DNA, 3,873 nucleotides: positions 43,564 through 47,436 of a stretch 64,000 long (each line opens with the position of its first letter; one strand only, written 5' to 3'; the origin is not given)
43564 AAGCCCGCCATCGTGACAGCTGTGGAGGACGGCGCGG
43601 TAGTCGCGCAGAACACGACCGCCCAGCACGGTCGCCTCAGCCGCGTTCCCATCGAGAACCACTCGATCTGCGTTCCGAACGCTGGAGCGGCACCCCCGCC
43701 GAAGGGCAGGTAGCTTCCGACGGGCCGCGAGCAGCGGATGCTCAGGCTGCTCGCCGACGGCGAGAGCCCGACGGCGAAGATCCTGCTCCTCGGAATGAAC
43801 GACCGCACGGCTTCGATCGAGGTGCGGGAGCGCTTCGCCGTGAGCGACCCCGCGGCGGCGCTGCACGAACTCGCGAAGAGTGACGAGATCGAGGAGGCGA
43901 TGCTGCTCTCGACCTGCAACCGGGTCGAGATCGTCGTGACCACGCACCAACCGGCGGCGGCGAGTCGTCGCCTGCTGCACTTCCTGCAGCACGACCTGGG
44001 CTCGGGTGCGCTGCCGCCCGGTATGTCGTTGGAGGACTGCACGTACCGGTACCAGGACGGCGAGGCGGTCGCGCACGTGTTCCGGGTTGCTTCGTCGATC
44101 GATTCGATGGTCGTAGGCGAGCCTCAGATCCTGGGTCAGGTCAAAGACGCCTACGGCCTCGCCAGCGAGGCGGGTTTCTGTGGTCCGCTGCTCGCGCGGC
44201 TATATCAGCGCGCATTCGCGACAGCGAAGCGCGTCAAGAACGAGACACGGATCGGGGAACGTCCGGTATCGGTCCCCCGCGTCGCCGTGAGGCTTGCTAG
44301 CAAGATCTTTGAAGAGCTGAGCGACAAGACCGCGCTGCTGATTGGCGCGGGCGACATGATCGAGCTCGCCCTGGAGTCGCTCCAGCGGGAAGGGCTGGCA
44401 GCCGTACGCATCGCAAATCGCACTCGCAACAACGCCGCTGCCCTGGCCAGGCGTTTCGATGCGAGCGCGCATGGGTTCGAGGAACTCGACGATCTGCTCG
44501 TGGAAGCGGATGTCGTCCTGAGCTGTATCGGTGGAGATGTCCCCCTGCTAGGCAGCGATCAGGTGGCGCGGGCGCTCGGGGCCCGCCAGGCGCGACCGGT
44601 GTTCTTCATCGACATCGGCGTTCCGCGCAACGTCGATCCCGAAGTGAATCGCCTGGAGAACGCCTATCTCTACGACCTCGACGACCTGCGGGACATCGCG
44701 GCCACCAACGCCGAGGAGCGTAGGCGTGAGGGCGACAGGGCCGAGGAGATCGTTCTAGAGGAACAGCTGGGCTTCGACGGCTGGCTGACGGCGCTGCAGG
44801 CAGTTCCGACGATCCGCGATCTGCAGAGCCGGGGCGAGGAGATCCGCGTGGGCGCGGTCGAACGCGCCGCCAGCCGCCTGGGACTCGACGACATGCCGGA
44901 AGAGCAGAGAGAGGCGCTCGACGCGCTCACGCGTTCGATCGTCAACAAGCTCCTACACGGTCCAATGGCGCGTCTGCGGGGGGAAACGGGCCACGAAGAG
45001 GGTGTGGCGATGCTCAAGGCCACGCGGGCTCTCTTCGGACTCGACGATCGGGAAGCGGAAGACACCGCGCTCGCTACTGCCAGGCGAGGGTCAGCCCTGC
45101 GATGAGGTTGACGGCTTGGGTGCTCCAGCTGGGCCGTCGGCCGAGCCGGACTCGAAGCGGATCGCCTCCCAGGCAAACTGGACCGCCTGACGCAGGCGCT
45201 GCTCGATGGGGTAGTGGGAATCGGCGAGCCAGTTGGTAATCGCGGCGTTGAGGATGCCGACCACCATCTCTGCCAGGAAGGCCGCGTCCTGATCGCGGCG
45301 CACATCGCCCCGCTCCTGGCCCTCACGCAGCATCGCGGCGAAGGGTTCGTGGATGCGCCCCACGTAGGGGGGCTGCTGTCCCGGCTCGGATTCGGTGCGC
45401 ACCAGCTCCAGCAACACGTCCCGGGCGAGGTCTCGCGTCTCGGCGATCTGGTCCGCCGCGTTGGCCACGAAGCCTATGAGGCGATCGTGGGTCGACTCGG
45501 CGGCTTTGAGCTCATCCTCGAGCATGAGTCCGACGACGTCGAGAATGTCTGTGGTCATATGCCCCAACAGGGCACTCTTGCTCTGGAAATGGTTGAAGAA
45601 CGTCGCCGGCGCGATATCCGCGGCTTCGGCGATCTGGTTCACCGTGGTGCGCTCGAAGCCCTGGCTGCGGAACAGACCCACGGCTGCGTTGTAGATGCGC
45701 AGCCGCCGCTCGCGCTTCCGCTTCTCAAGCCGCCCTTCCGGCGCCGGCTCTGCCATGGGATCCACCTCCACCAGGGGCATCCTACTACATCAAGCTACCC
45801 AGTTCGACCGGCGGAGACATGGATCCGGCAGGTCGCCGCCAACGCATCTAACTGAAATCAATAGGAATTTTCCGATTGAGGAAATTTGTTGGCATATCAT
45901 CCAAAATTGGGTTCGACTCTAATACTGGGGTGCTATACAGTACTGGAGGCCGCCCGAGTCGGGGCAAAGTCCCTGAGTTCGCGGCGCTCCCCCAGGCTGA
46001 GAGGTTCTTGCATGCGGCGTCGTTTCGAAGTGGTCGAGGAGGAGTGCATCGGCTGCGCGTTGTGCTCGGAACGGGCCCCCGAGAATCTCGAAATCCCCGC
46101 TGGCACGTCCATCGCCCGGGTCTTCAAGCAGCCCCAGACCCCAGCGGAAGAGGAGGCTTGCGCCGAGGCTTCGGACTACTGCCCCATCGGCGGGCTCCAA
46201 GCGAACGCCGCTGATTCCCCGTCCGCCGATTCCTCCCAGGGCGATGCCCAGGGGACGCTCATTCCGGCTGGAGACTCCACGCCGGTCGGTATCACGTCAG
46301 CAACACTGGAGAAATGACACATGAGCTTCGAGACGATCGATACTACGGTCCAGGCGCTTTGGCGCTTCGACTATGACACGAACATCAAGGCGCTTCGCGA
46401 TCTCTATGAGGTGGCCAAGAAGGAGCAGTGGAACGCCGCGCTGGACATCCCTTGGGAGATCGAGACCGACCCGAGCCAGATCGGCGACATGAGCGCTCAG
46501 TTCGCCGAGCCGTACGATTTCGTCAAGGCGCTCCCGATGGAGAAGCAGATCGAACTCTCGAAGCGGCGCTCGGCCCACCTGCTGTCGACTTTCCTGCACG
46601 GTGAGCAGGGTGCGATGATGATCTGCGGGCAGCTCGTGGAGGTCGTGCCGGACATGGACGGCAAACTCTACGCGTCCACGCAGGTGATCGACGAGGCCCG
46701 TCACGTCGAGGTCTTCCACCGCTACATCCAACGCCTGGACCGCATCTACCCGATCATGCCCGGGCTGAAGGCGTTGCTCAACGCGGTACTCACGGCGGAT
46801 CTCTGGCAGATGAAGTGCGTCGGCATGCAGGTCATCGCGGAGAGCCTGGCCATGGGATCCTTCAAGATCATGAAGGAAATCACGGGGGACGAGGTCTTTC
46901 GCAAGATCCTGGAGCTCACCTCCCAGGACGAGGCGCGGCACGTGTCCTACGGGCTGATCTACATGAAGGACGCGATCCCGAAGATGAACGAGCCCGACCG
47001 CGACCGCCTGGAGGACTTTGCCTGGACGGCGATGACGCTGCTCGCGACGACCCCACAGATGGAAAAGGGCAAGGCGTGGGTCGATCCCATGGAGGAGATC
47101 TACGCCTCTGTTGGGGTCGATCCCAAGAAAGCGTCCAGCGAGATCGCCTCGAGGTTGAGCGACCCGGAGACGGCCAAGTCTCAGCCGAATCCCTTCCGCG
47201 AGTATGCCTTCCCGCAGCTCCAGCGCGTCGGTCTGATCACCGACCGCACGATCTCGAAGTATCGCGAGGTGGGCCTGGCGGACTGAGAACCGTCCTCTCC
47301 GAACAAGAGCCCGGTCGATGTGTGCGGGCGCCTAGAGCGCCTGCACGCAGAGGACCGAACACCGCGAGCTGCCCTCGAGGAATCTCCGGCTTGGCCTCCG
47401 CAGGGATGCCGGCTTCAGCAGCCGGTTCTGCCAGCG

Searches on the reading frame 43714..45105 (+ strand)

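Call 38: search_protein_families(library=pfam, proteins=[window:43714-45105:+], max_evalue=0.00001)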
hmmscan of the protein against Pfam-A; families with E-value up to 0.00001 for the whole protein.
window:43714-45105:+ (463 aa): 3 families
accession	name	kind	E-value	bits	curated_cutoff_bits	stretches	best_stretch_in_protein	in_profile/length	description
PF05201.20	GlutR_N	-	1.9e-45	154.8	27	1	26-178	1-151/151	Glutamyl-tRNAGlu reductase, N-terminal domain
PF01488.26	Shikimate_DH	-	1.2e-38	132.8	24.3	1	194-328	2-138/138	Shikimate / quinate 5-dehydrogenase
PF00745.25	GlutR_dimer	-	8.6e-26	90.6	22.9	1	342-443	1-99/99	Glutamyl-tRNAGlu reductase, dimerisation domain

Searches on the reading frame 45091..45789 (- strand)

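Call 72: search_protein_families(library=pfam, proteins=[window:45091-45789:-], max_evalue=0.00001)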
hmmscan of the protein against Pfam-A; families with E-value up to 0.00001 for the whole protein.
window:45091-45789:- (232 aa): 3 families
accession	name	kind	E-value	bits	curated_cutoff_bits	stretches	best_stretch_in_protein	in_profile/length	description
PF00440.29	TetR_N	-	4.5e-14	52.4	24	1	32-76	1-45/47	Bacterial regulatory proteins, tetR family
PF16859.10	TetR_C_11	-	8.2e-07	29.8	32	1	99-180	6-90/113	Tetracyclin repressor-like, C-terminal domain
PF08359.16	TetR_C_4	-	1.2e-06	29.1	21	1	90-197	12-121/133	YsiA-like protein, C-terminal region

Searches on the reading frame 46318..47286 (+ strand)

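Call 38: search_protein_families(library=pfam, proteins=[window:46318-47286:+], max_evalue=0.00001)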
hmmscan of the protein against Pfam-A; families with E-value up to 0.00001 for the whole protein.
window:46318-47286:+ (322 aa): 2 families
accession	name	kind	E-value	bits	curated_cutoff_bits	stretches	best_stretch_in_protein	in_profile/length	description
PF11583.14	AurF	-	1.5e-14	54.2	29.6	1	24-250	6-241/282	P-aminobenzoate N-oxygenase AurF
PF04305.20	DUF455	-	1.9e-07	31.3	34.3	1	63-225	40-209/247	Protein of unknown function (DUF455)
